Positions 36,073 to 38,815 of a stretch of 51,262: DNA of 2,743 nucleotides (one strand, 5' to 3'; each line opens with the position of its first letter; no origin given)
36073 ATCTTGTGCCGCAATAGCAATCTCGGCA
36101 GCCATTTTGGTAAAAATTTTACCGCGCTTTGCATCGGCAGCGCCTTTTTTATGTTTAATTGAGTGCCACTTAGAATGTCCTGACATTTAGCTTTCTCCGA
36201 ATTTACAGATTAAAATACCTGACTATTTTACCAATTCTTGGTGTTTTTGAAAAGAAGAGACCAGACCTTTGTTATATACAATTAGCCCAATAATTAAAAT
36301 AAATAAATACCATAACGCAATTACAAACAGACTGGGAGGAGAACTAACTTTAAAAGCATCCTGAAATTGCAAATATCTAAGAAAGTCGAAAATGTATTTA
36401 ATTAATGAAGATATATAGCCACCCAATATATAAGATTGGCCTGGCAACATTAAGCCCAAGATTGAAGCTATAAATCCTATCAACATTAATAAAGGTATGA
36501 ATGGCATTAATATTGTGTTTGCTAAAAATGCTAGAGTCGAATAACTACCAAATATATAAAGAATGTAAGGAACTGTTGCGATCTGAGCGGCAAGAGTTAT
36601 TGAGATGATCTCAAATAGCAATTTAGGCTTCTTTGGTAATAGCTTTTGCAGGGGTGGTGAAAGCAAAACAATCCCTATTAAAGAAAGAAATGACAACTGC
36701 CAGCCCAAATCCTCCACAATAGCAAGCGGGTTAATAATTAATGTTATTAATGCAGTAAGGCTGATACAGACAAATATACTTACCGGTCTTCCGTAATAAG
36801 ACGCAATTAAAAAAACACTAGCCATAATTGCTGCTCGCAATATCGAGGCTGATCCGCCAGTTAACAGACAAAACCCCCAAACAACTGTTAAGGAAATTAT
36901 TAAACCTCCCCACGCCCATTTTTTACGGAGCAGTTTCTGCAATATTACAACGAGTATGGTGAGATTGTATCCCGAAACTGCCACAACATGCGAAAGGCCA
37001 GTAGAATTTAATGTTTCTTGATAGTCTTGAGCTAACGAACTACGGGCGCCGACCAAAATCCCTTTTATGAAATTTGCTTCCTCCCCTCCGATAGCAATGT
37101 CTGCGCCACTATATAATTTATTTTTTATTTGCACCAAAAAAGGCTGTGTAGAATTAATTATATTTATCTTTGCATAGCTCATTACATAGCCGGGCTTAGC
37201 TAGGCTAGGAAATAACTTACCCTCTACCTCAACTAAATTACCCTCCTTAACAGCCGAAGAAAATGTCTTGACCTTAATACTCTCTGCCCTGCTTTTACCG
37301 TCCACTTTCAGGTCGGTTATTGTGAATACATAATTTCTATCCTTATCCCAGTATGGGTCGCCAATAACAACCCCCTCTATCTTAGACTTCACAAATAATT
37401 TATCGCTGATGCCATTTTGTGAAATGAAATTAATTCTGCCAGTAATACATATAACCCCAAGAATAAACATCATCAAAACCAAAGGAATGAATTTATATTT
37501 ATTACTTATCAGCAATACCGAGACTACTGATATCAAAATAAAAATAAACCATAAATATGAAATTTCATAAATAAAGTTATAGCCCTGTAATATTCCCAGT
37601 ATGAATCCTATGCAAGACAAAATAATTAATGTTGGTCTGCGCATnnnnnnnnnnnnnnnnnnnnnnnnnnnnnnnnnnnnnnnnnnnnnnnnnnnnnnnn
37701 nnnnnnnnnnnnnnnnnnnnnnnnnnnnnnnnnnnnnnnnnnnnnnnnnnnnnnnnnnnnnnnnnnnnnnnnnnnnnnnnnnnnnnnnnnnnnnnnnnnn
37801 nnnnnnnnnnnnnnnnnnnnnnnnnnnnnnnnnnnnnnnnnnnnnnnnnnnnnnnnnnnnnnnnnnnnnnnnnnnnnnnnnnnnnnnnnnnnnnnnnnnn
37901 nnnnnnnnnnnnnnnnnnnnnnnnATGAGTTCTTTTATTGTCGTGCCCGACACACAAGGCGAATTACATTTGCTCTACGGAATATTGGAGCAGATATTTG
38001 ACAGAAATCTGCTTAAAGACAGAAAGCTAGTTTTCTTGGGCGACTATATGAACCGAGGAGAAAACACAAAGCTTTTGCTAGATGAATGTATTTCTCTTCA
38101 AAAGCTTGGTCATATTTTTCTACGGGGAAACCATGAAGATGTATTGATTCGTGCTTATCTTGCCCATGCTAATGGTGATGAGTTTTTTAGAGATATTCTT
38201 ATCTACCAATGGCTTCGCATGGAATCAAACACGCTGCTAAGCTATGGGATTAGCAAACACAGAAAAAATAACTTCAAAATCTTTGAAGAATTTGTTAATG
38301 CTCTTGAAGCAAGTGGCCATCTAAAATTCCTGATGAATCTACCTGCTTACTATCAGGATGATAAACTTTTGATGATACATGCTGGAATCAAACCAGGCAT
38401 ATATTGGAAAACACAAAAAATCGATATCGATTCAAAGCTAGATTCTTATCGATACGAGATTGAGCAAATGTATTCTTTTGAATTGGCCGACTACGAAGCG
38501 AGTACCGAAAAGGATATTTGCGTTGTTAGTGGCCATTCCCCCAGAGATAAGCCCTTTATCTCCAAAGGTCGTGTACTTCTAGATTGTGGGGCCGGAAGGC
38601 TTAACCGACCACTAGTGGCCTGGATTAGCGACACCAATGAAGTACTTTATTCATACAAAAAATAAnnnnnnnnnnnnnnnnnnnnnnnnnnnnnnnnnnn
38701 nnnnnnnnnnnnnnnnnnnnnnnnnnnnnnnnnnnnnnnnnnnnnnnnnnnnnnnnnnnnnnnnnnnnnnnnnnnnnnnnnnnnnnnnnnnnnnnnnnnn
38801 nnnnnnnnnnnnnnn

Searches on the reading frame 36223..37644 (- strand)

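Call 4: search_protein_families(library=pfam, proteins=[window:36223-37644:-], max_evalue=1)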
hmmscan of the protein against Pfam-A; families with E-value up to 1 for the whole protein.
window:36223-37644:- (473 aa): 2 families
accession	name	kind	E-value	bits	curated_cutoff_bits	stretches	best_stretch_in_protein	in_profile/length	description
PF03772.21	Competence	-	1e-48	166.5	23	1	197-454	2-265/270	Competence protein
PF13567.11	DUF4131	-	4.8e-06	26.8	31.6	1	29-144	5-130/165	Domain of unknown function (DUF4131)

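Call 5: search_protein_families(library=ncbifam, proteins=[window:36223-37644:-], max_evalue=1)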
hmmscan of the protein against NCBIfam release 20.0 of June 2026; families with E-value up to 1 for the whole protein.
window:36223-37644:- (473 aa): 5 families
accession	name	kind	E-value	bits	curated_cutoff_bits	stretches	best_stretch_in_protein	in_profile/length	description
TIGR00360.1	ComEC_N-term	subfamily_domain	1.7e-21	77.2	36.5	1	218-389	2-170/171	ComEC/Rec2-related protein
TIGR00361.1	ComEC_Rec2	equivalog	1e-14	53.7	190.05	1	191-433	131-386/663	DNA internalization-related competence protein ComEC/Rec2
NF045979.1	ComEC_MAG0480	equivalog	6.6e-14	51.5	150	1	8-458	25-455/461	MAG0480 family ComEC-like protein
NF008580.0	PRK11539.1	equivalog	7.6e-10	37.8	969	1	193-426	203-447/758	ComEC family protein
NF000442.2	blaTUS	exception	0.62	9.4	550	1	30-104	4-72/248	TUS family subclass B1 metallo-beta-lactamase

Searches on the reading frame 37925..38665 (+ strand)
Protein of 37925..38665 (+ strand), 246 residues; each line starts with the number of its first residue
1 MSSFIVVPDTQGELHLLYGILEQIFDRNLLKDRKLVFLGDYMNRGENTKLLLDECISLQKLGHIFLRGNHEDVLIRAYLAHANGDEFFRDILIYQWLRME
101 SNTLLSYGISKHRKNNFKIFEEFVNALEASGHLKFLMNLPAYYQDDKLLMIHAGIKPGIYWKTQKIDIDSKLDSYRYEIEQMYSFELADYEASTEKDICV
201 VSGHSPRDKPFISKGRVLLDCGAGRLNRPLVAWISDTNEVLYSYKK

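Call 4: search_protein_families(library=pfam, proteins=[window:37925-38665:+], max_evalue=1)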
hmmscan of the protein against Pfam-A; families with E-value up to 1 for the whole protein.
window:37925-38665:+ (246 aa): 1 family
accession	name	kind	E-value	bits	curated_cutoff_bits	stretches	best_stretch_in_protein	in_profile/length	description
PF00149.33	Metallophos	-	2.2e-09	38.5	21.5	1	4-208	3-159/191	Calcineurin-like phosphoesterase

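Call 5: search_protein_families(library=ncbifam, proteins=[window:37925-38665:+], max_evalue=1)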
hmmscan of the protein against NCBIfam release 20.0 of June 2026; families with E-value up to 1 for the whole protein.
window:37925-38665:+ (246 aa): 5 families
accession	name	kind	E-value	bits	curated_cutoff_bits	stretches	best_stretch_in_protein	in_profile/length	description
NF001204.0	PRK00166.1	equivalog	3.4e-10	39.7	176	1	5-167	4-133/276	symmetrical bis(5'-nucleosyl)-tetraphosphatase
TIGR04075.1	bacter_Pnkp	equivalog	5.5e-05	21.5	750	1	30-126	220-297/851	polynucleotide kinase-phosphatase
TIGR00668.1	apaH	equivalog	0.0007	19.1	222.85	1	120-184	86-157/279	bis(5'-nucleosyl)-tetraphosphatase (symmetrical) ApaH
NF010148.0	PRK13625.1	equivalog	0.0014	18.2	340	1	31-223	36-211/245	bis(5'-nucleosyl)-tetraphosphatase PrpE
NF052607.1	T4PiliAsmPilCThrm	equivalog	0.031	13.4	700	1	85-149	98-162/406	type IV pilus assembly protein PilC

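Call 86: search_solved_structures(query=window:37925-38665:+, max_evalue=0.01, show_alignments=1)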
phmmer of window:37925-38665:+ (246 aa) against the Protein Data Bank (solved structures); distinct sequences matched with E-value up to 0.01: 3.
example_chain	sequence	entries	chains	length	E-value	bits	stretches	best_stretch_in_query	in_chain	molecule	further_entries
5vjv_A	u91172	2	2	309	3.4e-07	33.1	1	14-72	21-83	Rhizobiales-like phosphatase 2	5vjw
5jpe_A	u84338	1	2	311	0.00025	23.7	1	11-75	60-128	Serine/threonine-protein phosphatase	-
5jpf_A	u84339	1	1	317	0.00026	23.6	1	11-75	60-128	Serine/threonine-protein phosphatase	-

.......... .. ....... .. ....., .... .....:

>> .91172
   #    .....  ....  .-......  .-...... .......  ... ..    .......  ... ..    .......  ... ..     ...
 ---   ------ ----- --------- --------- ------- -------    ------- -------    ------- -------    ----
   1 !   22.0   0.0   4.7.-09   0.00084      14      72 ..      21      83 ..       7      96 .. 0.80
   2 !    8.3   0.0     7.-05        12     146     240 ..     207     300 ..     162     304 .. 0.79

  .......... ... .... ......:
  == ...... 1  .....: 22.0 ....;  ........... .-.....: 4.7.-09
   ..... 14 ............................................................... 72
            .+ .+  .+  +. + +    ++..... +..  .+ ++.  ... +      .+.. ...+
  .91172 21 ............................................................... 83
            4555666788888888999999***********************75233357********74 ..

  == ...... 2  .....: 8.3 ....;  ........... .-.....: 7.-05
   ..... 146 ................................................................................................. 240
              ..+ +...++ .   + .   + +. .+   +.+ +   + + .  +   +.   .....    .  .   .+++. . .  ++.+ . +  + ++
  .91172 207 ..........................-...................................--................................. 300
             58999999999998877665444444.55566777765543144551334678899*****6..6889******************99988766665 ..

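Call 87: search_protein_families(library=padloc, proteins=[window:37925-38665:+], max_evalue=0.01)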
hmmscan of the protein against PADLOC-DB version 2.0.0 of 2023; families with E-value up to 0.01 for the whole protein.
window:37925-38665:+ (246 aa): 0 families
